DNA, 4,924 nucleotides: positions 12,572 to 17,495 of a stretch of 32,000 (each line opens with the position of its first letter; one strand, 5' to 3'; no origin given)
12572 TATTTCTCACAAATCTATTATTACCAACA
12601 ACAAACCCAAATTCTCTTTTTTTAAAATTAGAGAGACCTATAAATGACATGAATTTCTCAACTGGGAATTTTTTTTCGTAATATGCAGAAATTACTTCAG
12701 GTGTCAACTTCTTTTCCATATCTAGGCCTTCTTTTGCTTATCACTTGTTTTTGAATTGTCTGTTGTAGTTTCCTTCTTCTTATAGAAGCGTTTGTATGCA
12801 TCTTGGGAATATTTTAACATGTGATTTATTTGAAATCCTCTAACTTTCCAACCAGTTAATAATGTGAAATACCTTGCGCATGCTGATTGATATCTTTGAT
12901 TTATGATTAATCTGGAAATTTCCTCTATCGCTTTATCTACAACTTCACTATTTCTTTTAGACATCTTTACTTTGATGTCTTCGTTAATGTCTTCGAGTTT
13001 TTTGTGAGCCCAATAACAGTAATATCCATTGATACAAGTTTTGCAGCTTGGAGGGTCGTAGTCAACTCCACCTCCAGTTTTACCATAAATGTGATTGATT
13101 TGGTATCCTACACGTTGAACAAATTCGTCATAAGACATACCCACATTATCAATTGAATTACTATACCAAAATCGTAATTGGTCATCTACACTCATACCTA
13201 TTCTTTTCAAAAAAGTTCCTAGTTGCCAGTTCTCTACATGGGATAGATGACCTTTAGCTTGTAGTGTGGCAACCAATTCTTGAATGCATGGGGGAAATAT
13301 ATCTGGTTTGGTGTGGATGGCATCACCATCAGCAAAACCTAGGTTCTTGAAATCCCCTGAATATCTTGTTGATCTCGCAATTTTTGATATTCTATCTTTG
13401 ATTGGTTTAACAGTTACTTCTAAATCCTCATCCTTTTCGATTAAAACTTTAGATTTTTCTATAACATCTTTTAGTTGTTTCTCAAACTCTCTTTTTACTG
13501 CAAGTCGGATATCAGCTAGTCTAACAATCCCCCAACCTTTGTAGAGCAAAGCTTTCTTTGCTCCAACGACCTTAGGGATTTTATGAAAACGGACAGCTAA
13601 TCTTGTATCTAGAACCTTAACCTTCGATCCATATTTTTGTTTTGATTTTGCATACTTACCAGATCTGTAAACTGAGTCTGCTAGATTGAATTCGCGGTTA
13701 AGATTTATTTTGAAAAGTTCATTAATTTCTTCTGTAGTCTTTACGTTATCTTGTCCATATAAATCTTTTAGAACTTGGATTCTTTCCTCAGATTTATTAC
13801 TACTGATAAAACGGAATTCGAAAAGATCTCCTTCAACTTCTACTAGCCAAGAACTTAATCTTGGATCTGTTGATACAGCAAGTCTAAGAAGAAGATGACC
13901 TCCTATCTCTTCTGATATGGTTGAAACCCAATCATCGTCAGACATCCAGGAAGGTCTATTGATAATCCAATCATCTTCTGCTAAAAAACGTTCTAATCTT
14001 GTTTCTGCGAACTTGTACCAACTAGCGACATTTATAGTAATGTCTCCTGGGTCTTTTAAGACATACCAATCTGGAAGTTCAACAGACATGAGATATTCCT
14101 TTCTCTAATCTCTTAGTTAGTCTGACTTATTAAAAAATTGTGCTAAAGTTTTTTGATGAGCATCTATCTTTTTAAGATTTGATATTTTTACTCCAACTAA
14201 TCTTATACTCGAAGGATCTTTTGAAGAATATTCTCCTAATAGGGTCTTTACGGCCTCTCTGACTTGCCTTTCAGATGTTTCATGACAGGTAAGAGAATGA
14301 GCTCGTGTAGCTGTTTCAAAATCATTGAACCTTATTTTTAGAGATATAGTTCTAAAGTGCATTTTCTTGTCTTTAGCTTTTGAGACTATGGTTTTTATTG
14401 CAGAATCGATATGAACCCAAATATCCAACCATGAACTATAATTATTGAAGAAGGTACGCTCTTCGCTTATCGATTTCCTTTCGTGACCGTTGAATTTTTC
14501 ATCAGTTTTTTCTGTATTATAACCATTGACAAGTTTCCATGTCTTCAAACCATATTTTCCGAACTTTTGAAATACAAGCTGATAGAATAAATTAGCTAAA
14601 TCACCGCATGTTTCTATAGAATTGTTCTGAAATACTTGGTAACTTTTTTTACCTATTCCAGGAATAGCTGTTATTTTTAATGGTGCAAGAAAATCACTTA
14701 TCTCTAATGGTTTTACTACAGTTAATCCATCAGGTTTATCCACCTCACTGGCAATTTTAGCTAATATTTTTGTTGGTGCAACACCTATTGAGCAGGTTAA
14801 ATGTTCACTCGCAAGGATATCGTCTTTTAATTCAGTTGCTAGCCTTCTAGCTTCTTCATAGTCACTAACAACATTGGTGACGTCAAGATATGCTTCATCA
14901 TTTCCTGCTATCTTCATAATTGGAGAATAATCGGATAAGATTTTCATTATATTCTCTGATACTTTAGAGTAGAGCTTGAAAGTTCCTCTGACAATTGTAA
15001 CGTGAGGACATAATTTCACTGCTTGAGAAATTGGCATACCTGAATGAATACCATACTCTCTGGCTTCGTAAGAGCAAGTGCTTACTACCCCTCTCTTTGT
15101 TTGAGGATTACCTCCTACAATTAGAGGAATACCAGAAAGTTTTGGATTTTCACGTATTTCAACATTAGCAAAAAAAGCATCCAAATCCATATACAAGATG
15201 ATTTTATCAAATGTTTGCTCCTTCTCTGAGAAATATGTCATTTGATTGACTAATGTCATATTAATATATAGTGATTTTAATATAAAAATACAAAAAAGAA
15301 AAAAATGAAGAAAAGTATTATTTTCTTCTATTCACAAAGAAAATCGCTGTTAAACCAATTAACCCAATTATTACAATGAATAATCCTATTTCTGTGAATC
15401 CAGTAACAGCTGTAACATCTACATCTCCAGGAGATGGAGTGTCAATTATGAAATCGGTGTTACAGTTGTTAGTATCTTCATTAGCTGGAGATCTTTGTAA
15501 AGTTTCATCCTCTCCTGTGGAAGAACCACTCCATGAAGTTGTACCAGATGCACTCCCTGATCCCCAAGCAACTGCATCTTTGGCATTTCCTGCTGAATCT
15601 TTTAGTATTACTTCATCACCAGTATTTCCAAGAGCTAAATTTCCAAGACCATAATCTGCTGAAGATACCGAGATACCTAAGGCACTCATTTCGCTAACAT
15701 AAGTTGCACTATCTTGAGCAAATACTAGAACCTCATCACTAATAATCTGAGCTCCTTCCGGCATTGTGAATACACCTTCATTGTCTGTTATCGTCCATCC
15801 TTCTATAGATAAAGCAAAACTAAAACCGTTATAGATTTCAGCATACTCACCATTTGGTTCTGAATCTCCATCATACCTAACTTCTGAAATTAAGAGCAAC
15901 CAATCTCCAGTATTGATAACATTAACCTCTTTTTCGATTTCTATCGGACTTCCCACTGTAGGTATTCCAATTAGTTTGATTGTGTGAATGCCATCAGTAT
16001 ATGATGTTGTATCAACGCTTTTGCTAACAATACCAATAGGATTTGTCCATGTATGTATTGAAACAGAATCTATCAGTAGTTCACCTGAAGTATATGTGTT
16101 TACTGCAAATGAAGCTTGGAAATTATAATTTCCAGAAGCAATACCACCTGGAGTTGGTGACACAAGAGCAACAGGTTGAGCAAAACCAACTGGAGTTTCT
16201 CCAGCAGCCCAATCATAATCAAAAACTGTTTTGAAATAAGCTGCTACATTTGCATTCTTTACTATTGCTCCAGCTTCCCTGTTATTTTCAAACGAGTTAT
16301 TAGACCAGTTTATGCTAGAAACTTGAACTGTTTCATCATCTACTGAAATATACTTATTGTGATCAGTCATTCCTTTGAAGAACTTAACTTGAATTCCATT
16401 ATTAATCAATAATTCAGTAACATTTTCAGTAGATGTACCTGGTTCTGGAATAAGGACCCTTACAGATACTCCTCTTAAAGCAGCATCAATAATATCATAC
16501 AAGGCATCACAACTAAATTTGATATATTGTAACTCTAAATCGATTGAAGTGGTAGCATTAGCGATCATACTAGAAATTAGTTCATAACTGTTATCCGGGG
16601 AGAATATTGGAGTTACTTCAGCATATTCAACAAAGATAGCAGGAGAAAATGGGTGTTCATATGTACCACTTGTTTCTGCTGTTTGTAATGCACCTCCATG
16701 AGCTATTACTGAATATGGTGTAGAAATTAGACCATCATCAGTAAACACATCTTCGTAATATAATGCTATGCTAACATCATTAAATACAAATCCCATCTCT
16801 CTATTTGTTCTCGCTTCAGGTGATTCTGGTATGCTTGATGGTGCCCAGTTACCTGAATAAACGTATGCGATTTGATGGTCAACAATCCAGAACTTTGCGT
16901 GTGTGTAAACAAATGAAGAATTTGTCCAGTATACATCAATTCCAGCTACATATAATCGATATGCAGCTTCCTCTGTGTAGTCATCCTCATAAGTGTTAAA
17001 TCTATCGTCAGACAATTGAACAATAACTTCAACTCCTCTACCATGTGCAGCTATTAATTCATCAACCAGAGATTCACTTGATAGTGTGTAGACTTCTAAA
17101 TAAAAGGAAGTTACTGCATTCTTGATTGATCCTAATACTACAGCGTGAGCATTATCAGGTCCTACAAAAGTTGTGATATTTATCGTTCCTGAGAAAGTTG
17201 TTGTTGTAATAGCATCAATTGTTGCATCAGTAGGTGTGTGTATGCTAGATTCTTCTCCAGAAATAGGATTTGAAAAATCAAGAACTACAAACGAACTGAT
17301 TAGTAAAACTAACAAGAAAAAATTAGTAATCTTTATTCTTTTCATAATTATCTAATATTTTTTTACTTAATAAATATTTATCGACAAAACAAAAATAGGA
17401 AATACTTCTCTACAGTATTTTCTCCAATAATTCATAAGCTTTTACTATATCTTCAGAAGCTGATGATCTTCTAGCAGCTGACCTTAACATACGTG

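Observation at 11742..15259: dinB-priL-priS operon: a translesion polymerase apparently co-transcribed with the primase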

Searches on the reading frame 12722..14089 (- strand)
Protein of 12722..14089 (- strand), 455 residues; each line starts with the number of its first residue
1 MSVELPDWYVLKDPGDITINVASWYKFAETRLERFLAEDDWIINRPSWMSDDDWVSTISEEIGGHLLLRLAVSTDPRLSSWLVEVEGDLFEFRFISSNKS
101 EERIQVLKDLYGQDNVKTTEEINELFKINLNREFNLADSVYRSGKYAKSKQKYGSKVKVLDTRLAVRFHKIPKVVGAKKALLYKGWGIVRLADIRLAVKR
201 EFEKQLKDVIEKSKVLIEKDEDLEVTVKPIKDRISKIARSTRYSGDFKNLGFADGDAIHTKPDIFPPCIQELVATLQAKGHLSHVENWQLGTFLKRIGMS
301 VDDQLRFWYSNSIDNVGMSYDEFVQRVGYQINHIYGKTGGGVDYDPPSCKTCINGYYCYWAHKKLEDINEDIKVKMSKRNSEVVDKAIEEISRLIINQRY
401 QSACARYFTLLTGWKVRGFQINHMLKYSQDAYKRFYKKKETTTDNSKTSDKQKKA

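Call 3: search_protein_families(library=pfam, proteins=[window:12722-14089:-])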
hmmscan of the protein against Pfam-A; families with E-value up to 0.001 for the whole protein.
window:12722-14089:- (455 aa): 1 family
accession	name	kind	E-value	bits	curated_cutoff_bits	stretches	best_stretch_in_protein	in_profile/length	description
PF04104.19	DNA_primase_lrg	-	1.4e-44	152.9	22.4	1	164-427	3-265/266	Eukaryotic and archaeal DNA primase, large subunit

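Call 25: search_solved_structures(query=window:12722-14089:-)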
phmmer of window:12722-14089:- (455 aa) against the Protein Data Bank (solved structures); distinct sequences matched with E-value up to 0.001: 22.
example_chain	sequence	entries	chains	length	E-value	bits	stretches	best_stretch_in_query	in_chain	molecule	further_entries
8g99_C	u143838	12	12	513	1.2e-26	96.7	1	58-441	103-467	DNA primase large subunit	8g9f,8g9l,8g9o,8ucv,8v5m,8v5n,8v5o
8vy3_B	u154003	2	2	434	1.1e-25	93.4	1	64-427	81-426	DNA primase large subunit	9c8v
4rr2_B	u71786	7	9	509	1.5e-25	93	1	64-428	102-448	DNA primase large subunit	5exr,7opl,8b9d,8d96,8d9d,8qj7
7u5c_B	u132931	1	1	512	1.5e-25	93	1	64-428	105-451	DNA primase large subunit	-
8d0k_E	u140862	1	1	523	1.6e-25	92.9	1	64-428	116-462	DNA primase large subunit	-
5f0q_A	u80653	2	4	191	2.5e-19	72.5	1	256-427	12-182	DNA primase large subunit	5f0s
3q36_A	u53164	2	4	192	2.5e-19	72.5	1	256-427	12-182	DNA primase large subunit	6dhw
3l9q_A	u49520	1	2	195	3.1e-19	72.2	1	259-427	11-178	DNA primase large subunit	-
5i7m_A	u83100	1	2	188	3.4e-19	72.1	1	260-427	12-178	DNA primase large subunit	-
5dqo_A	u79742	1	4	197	1.2e-18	70.3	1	260-427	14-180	DNA primase large subunit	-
7uy8_D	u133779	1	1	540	3.7e-15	58.8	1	60-413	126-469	Eukaryotic-type DNA primase, large subunit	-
8foe_B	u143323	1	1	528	2.8e-13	52.6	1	63-354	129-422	DNA primase large subunit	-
8b9a_A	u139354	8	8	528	7.3e-13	51.2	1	63-354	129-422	DNA primase large subunit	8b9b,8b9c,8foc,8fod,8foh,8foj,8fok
6du0_A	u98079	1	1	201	1.1e-12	50.6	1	265-354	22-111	DNA primase large subunit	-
6dtv_A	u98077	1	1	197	2.1e-12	49.7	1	265-354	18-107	DNA primase large subunit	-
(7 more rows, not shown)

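Call 46: find_related_loci(query=window:12722-14089:-, collection=genome_contigs, flank=3000)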
Query window:12722-14089:- (455 aa) in genome_contigs; peptide patterns used: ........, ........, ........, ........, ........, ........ (x = any residue, [..] = any of these).
246 stretches matched a pattern; 18 encode a relative of the query (tblastn E <= 1e-3); 18 distinct loci.
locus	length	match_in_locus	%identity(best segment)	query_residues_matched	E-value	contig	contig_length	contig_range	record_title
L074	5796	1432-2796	95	1-455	0e+0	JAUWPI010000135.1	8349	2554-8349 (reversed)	MAG: Candidatus Heimdallarchaeota archaeon isolate CSMAG_2472 CSMAG_2472_k141_246707_length_8349_cov_8.5381, whole genom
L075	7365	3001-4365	94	1-455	0e+0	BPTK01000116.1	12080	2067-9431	MAG: Candidatus Heimdallarchaeota archaeon 7H_bin4 DNA, 7H_mb2_bin4_NODE_378, whole genome shotgun sequence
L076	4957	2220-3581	92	1-454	0e+0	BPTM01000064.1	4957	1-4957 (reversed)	MAG: Candidatus Heimdallarchaeota archaeon 7H_bin003 DNA, 7H_mbSensitive_bin3_NODE_1410, whole genome shotgun sequence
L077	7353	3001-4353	67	1-455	0e+0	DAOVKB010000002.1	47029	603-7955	MAG TPA_asm: archaeon isolate CSMAG_1408 CSMAG_1408_k141_502100_length_47029_cov_28.6886, whole genome shotgun sequence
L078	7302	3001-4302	68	1-436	0e+0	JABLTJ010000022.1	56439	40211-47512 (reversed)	MAG: Promethearchaeati archaeon isolate HMA_bin2.96 metabat2_96_fa_scaffold_300, whole genome shotgun sequence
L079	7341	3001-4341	65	1-449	0e+0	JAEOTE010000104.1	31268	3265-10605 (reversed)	MAG: Candidatus Heimdallarchaeota archaeon isolate YT1_029 k127_33811898, whole genome shotgun sequence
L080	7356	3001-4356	64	1-453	0e+0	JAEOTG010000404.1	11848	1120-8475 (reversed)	MAG: Candidatus Heimdallarchaeota archaeon isolate YT1_048 k127_77774962, whole genome shotgun sequence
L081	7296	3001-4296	67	1-436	0e+0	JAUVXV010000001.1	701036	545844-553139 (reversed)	MAG: Candidatus Heimdallarchaeota archaeon isolate CSMAG_1225 CSMAG_1225_k141_1112329_length_701036_cov_18.1426, whole g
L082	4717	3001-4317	65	1-443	0e+0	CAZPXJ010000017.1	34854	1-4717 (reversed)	MAG TPA_asm: uncultured archaeon isolate SRP214966_co2_105 genome assembly, contig: NODE_1409_length_34854_cov_5.006983,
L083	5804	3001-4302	62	1-436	0e+0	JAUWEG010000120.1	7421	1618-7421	MAG: Candidatus Heimdallarchaeota archaeon isolate CSMAG_2184 CSMAG_2184_k141_1758782_length_7421_cov_12.0000, whole gen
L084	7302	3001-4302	62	1-436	0e+0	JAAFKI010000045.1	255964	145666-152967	MAG: Candidatus Heimdallarchaeota archaeon isolate C4.bin.14 k83_597966, whole genome shotgun sequence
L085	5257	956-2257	62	1-436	0e+0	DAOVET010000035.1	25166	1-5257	MAG TPA_asm: Candidatus Heimdallarchaeota archaeon isolate CSMAG_1090 CSMAG_1090_k141_2570074_length_25166_cov_10.0000, 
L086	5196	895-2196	62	1-436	0e+0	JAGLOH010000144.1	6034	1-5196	MAG: Candidatus Heimdallarchaeota archaeon isolate RS_7_21 ROV157_7.bin.21.fa_144, whole genome shotgun sequence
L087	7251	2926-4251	61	1-444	0e+0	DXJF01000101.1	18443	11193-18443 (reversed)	MAG TPA_asm: Candidatus Heimdallarchaeota archaeon isolate CR1378_bin_8 k127_178456, whole genome shotgun sequence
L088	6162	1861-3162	61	1-436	0e+0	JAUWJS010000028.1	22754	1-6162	MAG: Candidatus Heimdallarchaeota archaeon isolate CSMAG_2326 CSMAG_2326_k127_6155649_length_22754_cov_115.2078, whole g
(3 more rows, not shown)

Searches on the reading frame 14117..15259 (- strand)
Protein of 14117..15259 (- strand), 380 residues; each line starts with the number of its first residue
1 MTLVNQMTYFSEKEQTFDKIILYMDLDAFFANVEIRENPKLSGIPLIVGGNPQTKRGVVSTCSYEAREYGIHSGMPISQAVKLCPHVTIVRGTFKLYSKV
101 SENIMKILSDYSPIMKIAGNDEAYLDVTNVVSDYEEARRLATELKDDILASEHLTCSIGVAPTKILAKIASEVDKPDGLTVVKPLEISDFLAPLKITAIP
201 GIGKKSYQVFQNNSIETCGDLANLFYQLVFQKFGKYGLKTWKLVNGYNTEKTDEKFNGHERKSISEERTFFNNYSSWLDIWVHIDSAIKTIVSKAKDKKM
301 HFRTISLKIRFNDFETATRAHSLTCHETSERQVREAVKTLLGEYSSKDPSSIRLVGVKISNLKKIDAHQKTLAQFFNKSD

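Call 3: search_protein_families(library=pfam, proteins=[window:14117-15259:-])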
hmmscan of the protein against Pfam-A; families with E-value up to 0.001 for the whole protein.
window:14117-15259:- (380 aa): 3 families
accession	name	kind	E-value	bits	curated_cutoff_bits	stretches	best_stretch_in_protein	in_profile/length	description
PF00817.25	IMS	-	2.6e-48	164.2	23.2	1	25-172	2-148/148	impB/mucB/samB family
PF11799.13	IMS_C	-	5.7e-19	69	20.7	1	261-372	1-109/109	impB/mucB/samB family C-terminal domain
PF11798.14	IMS_HHH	-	0.00079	20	24.4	0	187-206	4-23/32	IMS family HHH motif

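Call 24: search_solved_structures(query=window:14117-15259:-)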
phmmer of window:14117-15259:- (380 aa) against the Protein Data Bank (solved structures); distinct sequences matched with E-value up to 0.001: 80 (the best 60 are shown).
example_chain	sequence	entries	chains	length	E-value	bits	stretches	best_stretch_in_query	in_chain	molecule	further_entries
7yll_A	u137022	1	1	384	2.5e-62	214.1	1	20-369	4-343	DNA polymerase IV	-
4ir1_F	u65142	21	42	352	1.3e-61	211.8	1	20-323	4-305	DNA polymerase IV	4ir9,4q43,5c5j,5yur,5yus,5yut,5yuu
4r8u_A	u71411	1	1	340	1.5e-61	211.5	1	20-322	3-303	DNA polymerase IV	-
4r8u_B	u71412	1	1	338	2.2e-61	211.1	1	21-322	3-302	DNA polymerase IV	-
4irc_F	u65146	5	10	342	1.8e-60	208.1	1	20-323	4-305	DNA polymerase IV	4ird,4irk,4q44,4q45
6jup_F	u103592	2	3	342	1.2e-59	205.3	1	20-323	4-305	DNA polymerase IV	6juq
6juq_A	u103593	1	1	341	1.3e-59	205.2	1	20-323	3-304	DNA polymerase IV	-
4f4w_A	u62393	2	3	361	1e-45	159.5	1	20-362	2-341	DNA polymerase IV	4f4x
4f4y_A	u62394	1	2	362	1e-44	156.2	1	20-376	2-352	DNA polymerase IV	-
4nlg_A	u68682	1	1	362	2.4e-44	155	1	20-376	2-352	DNA polymerase IV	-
4f50_A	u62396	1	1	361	3.1e-44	154.6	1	20-362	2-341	DNA polymerase IV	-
2uvr_A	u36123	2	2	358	1.6e-43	152.3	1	19-362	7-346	DNA POLYMERASE IV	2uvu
4gc7_A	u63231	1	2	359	2e-43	151.9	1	19-362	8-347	DNA polymerase IV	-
2bq3_A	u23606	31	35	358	2.1e-43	151.9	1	19-362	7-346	DNA POLYMERASE IV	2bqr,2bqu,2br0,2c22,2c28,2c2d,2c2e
9nkd_A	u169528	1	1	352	2.7e-43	151.5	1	20-362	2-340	DNA polymerase IV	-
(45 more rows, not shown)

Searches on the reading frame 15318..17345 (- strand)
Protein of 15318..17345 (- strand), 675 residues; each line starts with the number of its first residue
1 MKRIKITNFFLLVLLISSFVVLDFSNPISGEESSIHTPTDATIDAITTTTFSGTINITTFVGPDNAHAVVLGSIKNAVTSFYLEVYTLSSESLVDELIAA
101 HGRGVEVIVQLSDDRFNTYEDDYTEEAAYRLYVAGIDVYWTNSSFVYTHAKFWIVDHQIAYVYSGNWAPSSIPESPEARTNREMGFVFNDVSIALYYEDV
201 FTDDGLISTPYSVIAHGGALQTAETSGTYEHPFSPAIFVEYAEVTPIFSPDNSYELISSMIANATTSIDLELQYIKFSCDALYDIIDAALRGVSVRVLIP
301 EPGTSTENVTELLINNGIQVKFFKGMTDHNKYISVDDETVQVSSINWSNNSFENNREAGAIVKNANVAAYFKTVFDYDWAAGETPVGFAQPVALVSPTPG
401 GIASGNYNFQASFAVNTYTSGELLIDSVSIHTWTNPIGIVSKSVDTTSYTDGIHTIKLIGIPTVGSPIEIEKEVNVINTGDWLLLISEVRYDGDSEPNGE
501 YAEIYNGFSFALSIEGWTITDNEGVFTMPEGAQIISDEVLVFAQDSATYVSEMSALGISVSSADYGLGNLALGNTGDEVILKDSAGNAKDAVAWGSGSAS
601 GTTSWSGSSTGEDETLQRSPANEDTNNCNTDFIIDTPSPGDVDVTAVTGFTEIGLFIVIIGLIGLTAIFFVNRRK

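Call 3: search_protein_families(library=pfam, proteins=[window:15318-17345:-])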
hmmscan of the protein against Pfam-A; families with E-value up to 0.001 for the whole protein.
window:15318-17345:- (675 aa): 4 families
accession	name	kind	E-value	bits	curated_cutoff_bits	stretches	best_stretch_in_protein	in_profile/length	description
PF13091.12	PLDc_2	-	9.1e-42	142.5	27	2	258-379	2-132/132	PLD-like domain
PF00932.25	LTD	-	8.5e-13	49.1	34.3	1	484-595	8-108/109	Lamin Tail Domain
PF11495.14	Regulator_TrmB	-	1.5e-06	28.1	22.2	0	249-384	7-134/233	Archaeal transcriptional regulator TrmB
PF00614.28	PLDc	-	1e-05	25.8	21.9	0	149-168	6-25/28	Phospholipase D Active site motif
